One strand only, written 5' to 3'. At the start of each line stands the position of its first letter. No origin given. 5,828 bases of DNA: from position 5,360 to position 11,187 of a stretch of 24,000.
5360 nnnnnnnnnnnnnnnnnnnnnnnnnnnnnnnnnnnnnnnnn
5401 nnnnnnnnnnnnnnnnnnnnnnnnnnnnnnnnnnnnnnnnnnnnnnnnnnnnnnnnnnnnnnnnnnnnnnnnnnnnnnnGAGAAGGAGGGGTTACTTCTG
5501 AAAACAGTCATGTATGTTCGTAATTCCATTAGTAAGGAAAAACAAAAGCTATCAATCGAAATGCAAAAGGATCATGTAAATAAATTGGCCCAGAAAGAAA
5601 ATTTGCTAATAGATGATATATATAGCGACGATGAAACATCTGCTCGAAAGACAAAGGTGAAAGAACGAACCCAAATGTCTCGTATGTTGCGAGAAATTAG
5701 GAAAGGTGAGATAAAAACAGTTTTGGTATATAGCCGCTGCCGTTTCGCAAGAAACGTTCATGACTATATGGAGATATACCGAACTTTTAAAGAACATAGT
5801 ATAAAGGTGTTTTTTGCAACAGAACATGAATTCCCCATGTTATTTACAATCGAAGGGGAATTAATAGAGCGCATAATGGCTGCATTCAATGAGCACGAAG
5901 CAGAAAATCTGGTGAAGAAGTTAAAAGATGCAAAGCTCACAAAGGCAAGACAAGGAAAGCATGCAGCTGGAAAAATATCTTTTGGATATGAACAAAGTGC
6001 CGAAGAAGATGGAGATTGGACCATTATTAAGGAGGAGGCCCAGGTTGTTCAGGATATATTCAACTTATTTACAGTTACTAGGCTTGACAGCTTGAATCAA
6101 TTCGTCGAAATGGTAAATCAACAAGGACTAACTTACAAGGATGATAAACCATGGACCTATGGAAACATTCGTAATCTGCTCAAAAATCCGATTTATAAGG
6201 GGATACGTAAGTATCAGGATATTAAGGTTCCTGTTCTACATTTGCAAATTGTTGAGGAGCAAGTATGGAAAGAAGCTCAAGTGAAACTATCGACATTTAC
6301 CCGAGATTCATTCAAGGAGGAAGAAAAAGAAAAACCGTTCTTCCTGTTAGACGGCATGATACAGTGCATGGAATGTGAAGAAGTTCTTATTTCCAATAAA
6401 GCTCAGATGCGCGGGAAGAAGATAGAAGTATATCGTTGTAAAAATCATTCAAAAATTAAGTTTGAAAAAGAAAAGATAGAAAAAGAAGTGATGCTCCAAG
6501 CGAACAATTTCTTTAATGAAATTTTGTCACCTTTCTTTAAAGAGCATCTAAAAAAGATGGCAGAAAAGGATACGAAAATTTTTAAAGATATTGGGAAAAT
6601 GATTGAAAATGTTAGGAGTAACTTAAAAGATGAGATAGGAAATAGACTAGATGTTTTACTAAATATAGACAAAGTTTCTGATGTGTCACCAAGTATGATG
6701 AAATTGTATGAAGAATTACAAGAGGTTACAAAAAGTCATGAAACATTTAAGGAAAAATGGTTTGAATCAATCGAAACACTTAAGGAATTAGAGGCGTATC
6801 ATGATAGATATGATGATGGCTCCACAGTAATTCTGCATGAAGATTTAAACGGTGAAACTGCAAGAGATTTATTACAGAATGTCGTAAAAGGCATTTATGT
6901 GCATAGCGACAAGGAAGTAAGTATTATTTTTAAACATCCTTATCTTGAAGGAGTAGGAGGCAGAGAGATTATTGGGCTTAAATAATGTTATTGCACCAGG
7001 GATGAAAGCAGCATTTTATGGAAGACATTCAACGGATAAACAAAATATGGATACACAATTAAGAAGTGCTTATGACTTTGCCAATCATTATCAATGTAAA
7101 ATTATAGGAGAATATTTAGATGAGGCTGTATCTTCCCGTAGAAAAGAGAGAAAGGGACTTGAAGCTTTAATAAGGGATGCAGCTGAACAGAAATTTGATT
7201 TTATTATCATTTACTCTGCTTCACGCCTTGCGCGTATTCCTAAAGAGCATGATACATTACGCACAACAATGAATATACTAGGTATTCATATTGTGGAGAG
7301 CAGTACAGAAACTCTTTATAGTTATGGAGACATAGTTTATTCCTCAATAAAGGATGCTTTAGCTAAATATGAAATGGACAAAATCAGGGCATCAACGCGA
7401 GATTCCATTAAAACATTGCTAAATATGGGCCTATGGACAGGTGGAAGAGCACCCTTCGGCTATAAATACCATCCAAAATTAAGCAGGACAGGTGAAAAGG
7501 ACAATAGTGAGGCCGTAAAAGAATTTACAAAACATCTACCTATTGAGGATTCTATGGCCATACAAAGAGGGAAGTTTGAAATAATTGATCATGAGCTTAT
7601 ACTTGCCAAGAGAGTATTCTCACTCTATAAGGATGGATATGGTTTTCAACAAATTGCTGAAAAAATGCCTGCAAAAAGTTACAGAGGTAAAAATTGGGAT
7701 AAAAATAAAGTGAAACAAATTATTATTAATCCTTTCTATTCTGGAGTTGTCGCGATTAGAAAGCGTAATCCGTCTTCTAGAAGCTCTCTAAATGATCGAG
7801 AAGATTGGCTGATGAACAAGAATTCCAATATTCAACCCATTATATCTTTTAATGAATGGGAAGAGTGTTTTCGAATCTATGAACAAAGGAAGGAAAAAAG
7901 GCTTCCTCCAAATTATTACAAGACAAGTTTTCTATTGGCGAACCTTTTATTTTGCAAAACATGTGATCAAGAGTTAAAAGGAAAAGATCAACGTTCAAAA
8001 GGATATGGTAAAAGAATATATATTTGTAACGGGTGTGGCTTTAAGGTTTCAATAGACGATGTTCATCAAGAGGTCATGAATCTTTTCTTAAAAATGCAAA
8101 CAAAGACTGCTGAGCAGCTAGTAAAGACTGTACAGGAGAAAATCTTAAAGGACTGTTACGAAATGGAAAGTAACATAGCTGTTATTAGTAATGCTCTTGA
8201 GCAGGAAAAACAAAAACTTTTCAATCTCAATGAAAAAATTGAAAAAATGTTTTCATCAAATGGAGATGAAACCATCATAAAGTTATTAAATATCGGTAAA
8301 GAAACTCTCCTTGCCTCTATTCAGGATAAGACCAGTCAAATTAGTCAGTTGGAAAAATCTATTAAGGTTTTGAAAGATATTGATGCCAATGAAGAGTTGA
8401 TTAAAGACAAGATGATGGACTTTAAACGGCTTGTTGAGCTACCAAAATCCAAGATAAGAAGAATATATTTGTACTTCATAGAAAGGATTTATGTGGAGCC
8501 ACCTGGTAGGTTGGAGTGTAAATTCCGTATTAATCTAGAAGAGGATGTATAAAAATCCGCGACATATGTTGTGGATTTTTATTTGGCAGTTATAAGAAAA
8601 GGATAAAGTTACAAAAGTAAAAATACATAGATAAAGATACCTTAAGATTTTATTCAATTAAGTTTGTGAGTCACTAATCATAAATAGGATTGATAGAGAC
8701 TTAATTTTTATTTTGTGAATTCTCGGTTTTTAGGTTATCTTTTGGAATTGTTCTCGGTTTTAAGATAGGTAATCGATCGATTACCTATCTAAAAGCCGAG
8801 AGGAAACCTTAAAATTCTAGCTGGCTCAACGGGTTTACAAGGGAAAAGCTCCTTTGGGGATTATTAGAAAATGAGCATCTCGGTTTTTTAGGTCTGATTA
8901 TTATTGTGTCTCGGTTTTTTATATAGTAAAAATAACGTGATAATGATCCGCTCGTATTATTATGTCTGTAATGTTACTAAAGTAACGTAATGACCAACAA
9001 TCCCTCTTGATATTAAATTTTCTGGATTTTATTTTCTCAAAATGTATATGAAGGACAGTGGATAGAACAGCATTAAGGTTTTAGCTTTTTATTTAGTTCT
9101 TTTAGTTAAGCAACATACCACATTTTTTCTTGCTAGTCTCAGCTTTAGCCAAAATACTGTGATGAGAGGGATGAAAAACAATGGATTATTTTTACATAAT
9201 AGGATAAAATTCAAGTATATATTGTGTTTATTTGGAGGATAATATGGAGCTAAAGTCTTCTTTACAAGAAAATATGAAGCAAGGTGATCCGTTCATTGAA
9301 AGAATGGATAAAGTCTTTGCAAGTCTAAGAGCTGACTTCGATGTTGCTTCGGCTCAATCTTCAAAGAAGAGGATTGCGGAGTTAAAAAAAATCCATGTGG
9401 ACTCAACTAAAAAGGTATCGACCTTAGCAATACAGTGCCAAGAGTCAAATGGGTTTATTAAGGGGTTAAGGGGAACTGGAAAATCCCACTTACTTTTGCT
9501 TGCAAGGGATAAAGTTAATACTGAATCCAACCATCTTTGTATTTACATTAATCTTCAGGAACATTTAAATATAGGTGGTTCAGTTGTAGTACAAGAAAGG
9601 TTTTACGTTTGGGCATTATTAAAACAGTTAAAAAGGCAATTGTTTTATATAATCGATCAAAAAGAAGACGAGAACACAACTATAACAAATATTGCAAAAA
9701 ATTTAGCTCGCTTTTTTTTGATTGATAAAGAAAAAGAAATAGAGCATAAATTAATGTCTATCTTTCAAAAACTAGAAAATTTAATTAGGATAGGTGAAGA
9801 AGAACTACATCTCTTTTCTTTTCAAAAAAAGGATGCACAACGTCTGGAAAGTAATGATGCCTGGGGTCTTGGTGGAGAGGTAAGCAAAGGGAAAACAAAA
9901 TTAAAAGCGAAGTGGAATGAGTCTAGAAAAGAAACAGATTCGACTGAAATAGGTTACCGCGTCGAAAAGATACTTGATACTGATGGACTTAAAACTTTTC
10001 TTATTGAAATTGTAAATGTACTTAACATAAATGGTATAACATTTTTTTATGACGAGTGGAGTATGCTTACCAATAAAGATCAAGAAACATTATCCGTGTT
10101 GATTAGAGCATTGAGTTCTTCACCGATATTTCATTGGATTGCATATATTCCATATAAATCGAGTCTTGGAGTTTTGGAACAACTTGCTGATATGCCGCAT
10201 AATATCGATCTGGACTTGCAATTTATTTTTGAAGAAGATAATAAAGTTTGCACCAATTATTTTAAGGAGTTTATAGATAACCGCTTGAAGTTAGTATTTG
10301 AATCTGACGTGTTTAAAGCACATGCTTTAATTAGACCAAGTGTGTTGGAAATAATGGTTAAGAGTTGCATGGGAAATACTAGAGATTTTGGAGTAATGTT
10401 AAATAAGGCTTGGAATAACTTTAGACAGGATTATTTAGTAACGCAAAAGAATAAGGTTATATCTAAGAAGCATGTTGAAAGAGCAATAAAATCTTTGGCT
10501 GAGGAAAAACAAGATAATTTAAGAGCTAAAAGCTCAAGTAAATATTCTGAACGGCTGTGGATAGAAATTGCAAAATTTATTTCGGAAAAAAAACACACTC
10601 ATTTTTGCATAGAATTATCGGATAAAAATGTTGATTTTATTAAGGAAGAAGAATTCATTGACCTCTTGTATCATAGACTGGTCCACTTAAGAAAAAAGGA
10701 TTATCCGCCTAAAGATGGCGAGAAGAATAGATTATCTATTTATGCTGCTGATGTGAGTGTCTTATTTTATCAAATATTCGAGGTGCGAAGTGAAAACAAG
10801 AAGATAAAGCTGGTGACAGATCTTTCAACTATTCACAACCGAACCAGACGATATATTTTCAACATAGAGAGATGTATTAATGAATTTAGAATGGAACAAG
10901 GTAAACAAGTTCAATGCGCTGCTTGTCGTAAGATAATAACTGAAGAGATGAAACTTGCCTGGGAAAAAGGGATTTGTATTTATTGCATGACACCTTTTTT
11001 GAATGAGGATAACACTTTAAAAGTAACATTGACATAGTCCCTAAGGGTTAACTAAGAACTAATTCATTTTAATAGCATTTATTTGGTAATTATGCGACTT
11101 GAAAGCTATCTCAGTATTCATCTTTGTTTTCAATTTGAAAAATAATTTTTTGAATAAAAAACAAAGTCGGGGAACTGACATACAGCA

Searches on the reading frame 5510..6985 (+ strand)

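Call 5: search_protein_families(library=pfam, proteins=[window:5510-6985:+], max_evalue=0.01)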
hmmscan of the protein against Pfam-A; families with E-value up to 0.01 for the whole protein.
window:5510-6985:+ (491 aa): 4 families
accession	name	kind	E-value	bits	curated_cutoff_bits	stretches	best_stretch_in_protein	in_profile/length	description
PF00239.26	Resolvase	-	1.4e-27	97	23.3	1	2-150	4-144/145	Resolvase, N terminal domain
PF07508.19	Recombinase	-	1.1e-17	64.6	21.1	1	175-261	2-100/102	Recombinase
PF20552.4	HTH_62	-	4.7e-05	23.7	27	0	193-225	36-68/72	Recombinase-like helix-turn-helix domain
PF13408.12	Zn_ribbon_recom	-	0.0021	18.8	25.3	1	279-315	1-34/58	Recombinase zinc beta ribbon domain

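Call 39: search_protein_families(library=ncbifam, proteins=[window:5510-6985:+], max_evalue=0.01)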
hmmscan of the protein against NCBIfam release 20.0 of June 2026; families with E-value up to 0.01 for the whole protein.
window:5510-6985:+ (491 aa): 6 families
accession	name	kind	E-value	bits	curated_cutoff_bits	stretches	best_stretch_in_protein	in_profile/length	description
NF047343.1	SCCmet_CcrB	equivalog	1.8e-25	89.6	900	1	1-360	11-372/542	cassette chromosome recombinase CcrB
NF047347.1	SCCmet_CcrC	equivalog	1.5e-21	76.5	900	1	2-401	8-415/558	cassette chromosome recombinase CcrC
NF047344.1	SCCmet_CcrA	equivalog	1.8e-19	70.2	700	1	2-412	7-408/442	cassette chromosome recombinase CcrA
NF041201.1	recomb_XisF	equivalog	2.5e-19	69.6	375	1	35-428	32-435/465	fdxN element excision recombinase XisF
NF049883.1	resolv_YneB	equivalog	6.7e-09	35.5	175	1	1-144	4-136/211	YneB family resolvase-like protein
NF033518.0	transpos_IS607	equivalog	0.00024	20.7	110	1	7-101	62-152/187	IS607 family transposase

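Call 40: search_protein_families(library=phrogs, proteins=[window:5510-6985:+], max_evalue=0.001)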
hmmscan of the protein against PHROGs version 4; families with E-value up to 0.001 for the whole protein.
window:5510-6985:+ (491 aa): 2 families
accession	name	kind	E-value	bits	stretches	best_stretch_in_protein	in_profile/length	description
phrog_95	-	integration and excision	4.8e-74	251.1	1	2-474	93-573/651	integrase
phrog_125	-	DNA, RNA and nucleotide metabolism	5.8e-20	72.9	1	2-175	25-168/254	DNA invertase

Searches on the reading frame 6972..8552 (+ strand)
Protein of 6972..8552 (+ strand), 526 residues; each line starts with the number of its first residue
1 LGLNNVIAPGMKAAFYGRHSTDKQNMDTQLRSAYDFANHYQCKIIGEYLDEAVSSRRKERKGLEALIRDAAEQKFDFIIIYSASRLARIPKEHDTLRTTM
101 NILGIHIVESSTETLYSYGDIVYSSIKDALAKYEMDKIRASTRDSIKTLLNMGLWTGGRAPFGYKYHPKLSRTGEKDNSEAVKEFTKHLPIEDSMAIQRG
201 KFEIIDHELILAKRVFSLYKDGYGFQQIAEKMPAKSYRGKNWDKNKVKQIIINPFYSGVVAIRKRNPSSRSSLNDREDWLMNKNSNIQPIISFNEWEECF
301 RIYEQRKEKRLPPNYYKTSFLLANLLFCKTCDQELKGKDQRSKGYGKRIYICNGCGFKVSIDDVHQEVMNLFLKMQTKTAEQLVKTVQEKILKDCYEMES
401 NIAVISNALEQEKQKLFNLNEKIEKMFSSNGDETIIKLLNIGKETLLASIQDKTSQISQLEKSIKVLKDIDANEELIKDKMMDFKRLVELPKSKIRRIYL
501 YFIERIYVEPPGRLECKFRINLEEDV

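Call 5: search_protein_families(library=pfam, proteins=[window:6972-8552:+], max_evalue=0.01)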
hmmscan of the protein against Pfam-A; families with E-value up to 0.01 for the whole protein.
window:6972-8552:+ (526 aa): 3 families
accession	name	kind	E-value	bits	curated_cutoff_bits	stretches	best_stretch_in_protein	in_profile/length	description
PF00239.26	Resolvase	-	1.7e-20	74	23.3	1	13-149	1-139/145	Resolvase, N terminal domain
PF07508.19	Recombinase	-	2.8e-16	60.1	21.1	1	211-305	6-101/102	Recombinase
PF13408.12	Zn_ribbon_recom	-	0.0035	18.1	25.3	0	321-355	1-32/58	Recombinase zinc beta ribbon domain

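Call 39: search_protein_families(library=ncbifam, proteins=[window:6972-8552:+], max_evalue=0.01)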
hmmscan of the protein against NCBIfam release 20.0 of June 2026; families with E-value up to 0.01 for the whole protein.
window:6972-8552:+ (526 aa): 6 families
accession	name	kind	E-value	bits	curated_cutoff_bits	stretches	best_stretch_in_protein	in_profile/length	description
NF041201.1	recomb_XisF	equivalog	2.3e-23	82.9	375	1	53-508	38-462/465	fdxN element excision recombinase XisF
NF047343.1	SCCmet_CcrB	equivalog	1.6e-22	79.9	900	2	200-520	173-504/542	cassette chromosome recombinase CcrB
NF047344.1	SCCmet_CcrA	equivalog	1.2e-12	47.7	700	2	13-184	4-176/442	cassette chromosome recombinase CcrA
NF033518.0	transpos_IS607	equivalog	2e-05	24.2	110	1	12-106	55-148/187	IS607 family transposase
NF009949.0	PRK13413.1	equivalog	5.2e-05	23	272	1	16-88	5-75/203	master DNA invertase Mpi family serine-type recombinase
NF049883.1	resolv_YneB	equivalog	0.0019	17.7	175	1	12-89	1-81/211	YneB family resolvase-like protein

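Call 40: search_protein_families(library=phrogs, proteins=[window:6972-8552:+], max_evalue=0.001)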
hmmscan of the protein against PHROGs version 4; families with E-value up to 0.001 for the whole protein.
window:6972-8552:+ (526 aa): 2 families
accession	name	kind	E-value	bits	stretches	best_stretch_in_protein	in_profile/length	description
phrog_95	-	integration and excision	1e-62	213.7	1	9-515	86-562/651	integrase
phrog_125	-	DNA, RNA and nucleotide metabolism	7.4e-19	69.3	1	10-304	19-249/254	DNA invertase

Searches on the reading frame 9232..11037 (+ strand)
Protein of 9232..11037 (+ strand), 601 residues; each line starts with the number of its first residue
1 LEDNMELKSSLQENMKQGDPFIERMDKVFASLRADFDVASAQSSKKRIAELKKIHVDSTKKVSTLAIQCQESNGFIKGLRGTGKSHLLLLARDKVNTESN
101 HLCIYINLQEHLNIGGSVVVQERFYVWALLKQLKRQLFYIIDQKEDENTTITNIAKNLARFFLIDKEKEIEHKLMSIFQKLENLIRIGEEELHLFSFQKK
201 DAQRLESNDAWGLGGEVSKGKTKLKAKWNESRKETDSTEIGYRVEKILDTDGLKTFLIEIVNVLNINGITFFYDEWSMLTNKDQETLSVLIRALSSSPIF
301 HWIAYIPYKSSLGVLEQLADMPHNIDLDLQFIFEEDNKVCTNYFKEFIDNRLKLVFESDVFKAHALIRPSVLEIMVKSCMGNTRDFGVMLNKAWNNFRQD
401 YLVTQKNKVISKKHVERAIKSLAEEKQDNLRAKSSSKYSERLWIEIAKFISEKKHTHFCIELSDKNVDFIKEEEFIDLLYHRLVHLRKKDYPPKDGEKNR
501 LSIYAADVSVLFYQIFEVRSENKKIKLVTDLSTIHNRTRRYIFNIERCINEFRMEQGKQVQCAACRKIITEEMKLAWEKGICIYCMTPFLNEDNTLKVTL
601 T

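Call 5: search_protein_families(library=pfam, proteins=[window:9232-11037:+], max_evalue=0.01)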
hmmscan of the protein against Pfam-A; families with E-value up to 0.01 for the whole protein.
window:9232-11037:+ (601 aa): 1 family
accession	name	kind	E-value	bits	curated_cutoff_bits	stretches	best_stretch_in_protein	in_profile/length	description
PF18894.6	PhageMetallopep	-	0.00065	20.2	23.7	1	452-508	60-112/134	Putative phage metallopeptidase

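Call 30: search_protein_families(library=padloc, proteins=[window:9232-11037:+], max_evalue=0.001)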
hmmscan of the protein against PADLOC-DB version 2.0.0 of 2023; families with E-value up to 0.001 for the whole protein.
window:9232-11037:+ (601 aa): 0 families

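Call 39: search_protein_families(library=ncbifam, proteins=[window:9232-11037:+], max_evalue=0.01)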
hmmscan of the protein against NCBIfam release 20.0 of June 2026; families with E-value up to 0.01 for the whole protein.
window:9232-11037:+ (601 aa): 2 families
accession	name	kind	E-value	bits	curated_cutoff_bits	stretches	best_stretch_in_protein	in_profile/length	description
TIGR03420.1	DnaA_homol_Hda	equivalog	0.0024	17.4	194.8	1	60-116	27-82/226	DnaA regulatory inactivator Hda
NF004034.0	PRK05500.1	equivalog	0.0061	15.2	656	0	374-464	206-296/478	bifunctional orotidine-5'-phosphate decarboxylase/orotate phosphoribosyltransferase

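Call 40: search_protein_families(library=phrogs, proteins=[window:9232-11037:+], max_evalue=0.001)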
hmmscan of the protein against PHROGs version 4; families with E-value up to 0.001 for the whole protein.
window:9232-11037:+ (601 aa): 0 families
